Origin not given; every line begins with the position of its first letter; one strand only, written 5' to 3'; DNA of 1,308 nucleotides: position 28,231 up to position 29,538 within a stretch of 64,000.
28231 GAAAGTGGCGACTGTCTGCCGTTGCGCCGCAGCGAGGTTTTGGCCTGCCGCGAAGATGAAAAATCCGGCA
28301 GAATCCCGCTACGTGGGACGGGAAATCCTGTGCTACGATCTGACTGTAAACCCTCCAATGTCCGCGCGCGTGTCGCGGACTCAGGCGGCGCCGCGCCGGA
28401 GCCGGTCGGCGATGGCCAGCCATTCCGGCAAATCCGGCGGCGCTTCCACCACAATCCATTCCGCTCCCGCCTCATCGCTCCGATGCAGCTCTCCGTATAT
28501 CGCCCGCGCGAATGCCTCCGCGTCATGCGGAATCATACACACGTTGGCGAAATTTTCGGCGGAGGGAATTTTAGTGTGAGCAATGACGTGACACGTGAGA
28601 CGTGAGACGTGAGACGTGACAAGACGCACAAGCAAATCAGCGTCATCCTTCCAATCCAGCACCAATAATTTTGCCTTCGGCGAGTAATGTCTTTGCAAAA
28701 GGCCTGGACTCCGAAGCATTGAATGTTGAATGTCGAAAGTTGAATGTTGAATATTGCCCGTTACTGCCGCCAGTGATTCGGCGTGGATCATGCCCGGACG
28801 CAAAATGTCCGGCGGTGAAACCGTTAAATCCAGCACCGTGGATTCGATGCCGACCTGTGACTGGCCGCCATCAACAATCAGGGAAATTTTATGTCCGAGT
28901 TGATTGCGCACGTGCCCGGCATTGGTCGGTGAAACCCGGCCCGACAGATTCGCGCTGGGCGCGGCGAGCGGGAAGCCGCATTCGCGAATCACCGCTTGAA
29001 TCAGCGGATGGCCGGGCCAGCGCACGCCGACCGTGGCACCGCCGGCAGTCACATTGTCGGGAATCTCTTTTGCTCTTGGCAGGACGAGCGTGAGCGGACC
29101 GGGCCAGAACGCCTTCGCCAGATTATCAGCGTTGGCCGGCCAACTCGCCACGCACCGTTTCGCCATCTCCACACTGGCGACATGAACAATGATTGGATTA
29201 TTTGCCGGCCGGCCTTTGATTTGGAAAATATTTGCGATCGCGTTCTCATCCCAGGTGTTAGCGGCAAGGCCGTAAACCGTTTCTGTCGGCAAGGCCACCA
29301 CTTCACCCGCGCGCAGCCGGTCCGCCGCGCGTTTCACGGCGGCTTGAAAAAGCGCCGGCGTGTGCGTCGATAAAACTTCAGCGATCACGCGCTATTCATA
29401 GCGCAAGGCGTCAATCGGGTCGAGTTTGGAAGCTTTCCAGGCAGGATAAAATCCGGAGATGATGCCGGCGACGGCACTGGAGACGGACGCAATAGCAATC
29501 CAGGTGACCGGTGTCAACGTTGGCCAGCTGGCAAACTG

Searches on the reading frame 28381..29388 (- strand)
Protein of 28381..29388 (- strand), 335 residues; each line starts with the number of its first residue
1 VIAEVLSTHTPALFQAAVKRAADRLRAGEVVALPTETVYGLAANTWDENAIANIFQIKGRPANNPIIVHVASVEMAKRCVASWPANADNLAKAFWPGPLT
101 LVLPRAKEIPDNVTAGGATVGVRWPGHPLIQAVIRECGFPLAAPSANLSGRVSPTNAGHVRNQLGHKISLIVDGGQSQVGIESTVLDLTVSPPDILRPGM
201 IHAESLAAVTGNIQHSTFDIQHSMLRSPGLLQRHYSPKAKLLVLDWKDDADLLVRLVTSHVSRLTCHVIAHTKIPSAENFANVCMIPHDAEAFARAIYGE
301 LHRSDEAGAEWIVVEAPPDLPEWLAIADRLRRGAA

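Call 89: search_protein_families(library=pfam, proteins=[window:28381-29388:-])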
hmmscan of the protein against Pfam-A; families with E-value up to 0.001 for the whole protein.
window:28381-29388:- (335 aa): 2 families
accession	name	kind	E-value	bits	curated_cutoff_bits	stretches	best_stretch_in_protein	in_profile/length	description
PF01300.24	Sua5_yciO_yrdC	-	1.8e-62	210.4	25.1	1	24-199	2-178/178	Telomere recombination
PF03481.19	Sua5_C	-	4.7e-19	69.7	22.9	1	201-335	1-136/136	Threonylcarbamoyl-AMP synthase, C-terminal domain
